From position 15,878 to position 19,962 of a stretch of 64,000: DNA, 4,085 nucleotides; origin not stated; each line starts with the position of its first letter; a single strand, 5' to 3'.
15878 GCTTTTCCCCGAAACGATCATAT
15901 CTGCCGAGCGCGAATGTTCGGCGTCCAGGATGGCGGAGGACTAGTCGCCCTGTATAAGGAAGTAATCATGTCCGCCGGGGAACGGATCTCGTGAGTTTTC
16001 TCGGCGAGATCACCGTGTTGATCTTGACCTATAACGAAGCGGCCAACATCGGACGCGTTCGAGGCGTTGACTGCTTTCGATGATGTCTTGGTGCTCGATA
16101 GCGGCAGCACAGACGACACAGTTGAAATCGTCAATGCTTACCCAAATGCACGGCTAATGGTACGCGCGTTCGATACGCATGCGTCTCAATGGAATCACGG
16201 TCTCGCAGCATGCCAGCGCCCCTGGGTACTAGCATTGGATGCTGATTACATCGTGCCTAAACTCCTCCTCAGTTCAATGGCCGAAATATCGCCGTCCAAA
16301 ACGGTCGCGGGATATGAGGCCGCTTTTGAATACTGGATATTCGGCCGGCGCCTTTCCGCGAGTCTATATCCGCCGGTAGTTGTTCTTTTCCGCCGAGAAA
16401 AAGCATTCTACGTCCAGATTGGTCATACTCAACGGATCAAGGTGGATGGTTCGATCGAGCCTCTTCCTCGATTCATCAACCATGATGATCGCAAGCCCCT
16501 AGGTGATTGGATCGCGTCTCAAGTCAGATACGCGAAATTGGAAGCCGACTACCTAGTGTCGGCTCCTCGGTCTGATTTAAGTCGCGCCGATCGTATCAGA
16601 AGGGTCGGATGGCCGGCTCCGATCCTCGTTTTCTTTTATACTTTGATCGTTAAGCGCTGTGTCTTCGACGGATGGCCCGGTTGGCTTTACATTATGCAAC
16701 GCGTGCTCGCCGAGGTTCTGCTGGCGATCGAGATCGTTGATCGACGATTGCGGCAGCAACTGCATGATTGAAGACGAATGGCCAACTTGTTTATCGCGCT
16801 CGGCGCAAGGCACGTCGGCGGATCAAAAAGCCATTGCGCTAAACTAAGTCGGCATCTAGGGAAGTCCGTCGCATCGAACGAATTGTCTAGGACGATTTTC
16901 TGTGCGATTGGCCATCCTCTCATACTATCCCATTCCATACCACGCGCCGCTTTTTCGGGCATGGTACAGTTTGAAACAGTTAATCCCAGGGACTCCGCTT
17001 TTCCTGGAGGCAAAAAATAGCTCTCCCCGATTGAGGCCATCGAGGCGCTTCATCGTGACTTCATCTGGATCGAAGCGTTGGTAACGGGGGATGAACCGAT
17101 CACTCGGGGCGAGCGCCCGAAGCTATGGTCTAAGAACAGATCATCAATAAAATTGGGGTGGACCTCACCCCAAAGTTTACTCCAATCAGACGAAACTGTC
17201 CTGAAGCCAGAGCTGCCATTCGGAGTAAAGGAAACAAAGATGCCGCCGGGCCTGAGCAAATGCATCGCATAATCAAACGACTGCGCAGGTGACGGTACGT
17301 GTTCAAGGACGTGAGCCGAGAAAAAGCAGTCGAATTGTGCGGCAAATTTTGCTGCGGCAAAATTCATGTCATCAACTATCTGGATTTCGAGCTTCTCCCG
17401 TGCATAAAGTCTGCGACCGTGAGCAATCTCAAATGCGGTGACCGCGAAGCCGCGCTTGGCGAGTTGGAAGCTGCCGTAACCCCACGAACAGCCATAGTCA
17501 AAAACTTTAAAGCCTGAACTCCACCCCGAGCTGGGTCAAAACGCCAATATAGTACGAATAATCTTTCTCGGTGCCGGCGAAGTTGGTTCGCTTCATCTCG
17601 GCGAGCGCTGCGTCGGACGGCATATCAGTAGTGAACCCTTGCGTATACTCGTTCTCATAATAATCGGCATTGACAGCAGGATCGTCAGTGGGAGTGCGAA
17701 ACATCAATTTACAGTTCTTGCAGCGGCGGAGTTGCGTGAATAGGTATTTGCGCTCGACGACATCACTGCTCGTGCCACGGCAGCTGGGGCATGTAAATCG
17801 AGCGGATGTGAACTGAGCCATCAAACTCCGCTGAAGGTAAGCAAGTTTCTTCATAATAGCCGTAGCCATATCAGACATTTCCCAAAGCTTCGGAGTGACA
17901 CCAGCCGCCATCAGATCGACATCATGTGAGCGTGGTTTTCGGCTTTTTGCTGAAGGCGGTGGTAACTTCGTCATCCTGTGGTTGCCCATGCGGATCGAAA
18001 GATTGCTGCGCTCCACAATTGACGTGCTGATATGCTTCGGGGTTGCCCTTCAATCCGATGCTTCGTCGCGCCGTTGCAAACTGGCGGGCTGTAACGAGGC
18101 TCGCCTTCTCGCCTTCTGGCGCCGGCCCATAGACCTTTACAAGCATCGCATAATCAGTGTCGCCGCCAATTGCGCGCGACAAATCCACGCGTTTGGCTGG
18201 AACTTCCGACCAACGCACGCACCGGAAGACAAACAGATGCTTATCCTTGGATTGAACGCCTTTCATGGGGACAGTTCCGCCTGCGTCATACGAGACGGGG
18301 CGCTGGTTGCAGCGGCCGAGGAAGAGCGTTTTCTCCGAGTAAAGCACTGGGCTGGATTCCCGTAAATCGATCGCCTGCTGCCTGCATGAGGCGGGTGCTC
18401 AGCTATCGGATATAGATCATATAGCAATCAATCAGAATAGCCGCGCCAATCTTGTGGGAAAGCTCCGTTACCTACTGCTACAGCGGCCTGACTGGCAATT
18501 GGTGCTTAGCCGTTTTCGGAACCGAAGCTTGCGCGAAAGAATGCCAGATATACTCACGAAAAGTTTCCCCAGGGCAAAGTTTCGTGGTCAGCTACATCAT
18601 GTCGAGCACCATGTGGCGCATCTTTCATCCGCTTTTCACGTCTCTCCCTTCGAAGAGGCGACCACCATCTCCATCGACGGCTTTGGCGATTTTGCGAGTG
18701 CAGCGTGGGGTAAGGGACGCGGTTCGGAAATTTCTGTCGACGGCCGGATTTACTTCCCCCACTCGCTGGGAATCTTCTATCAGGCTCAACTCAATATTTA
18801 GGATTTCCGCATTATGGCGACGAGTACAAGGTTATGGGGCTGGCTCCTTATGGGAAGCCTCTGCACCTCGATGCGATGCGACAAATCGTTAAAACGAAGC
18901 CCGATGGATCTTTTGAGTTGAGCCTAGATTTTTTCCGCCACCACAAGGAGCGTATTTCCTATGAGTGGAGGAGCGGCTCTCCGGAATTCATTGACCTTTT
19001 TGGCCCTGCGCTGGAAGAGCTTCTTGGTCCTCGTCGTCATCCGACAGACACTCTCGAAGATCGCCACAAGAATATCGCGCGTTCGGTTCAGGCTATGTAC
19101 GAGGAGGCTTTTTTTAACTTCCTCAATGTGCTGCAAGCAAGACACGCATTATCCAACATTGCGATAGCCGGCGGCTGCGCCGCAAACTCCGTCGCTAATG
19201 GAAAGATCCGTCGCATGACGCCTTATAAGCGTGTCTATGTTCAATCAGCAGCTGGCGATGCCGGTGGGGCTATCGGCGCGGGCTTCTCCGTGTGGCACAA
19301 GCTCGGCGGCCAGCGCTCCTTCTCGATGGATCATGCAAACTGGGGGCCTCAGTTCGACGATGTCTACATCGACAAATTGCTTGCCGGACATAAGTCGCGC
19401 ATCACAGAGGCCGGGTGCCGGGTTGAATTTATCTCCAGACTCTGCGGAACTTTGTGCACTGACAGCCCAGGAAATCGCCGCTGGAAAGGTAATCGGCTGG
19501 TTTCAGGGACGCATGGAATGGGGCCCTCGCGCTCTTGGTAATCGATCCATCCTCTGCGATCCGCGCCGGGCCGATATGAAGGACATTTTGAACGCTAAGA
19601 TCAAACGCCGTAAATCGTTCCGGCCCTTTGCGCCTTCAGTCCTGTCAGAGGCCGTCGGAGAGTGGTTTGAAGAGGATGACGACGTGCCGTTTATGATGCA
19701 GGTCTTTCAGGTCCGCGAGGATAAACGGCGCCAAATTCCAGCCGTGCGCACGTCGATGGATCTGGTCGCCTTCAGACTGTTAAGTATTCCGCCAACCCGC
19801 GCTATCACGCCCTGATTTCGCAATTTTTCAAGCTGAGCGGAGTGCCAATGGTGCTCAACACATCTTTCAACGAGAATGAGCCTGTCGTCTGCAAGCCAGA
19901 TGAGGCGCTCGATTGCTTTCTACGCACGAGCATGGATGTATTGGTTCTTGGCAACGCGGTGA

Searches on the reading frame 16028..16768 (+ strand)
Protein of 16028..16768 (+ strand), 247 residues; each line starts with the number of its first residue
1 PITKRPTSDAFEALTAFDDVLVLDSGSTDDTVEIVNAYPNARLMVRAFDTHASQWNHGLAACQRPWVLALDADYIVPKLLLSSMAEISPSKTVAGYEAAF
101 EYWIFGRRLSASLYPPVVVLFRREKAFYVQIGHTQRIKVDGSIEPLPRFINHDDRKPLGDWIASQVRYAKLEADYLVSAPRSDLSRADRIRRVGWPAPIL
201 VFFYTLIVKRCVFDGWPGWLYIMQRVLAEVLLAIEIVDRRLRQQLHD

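Call 56: search_protein_families(library=pfam, proteins=[window:16028-16768:+], max_evalue=0.0001)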
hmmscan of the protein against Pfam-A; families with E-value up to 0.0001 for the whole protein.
window:16028-16768:+ (247 aa): 1 family
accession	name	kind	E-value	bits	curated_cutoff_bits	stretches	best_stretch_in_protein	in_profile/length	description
PF00535.33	Glycos_transf_2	-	1.1e-11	45.4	23.3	1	18-86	28-101/168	Glycosyl transferase family 2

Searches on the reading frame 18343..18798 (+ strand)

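Call 56: search_protein_families(library=pfam, proteins=[window:18343-18798:+], max_evalue=0.0001)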
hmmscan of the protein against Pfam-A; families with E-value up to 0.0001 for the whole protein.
window:18343-18798:+ (152 aa): 1 family
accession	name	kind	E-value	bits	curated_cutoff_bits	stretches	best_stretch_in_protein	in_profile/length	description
PF02543.21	Carbam_trans_N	-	2.4e-13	50.7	24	1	4-148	40-193/346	Carbamoyltransferase N-terminus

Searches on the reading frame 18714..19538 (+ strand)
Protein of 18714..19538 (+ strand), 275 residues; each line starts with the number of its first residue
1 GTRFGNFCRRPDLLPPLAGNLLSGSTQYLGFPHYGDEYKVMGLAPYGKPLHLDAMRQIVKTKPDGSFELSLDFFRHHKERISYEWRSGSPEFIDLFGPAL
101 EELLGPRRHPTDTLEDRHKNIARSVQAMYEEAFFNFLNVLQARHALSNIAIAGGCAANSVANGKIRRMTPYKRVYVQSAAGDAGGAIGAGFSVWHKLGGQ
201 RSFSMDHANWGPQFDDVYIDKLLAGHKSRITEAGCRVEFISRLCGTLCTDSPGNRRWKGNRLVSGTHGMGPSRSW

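Call 56: search_protein_families(library=pfam, proteins=[window:18714-19538:+], max_evalue=0.0001)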
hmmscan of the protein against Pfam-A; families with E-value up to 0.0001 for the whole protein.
window:18714-19538:+ (275 aa): 1 family
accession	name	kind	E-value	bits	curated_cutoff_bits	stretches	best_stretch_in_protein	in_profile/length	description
PF02543.21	Carbam_trans_N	-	4.8e-25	89.1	24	1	18-189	187-344/346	Carbamoyltransferase N-terminus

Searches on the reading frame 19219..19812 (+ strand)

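Call 56: search_protein_families(library=pfam, proteins=[window:19219-19812:+], max_evalue=0.0001)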
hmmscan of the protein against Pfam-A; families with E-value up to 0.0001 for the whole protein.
window:19219-19812:+ (198 aa): 1 family
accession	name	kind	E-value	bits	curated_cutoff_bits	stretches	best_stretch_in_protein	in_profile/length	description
PF16861.10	Carbam_trans_C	-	1.3e-39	135.9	27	1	83-177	1-95/170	Carbamoyltransferase C-terminus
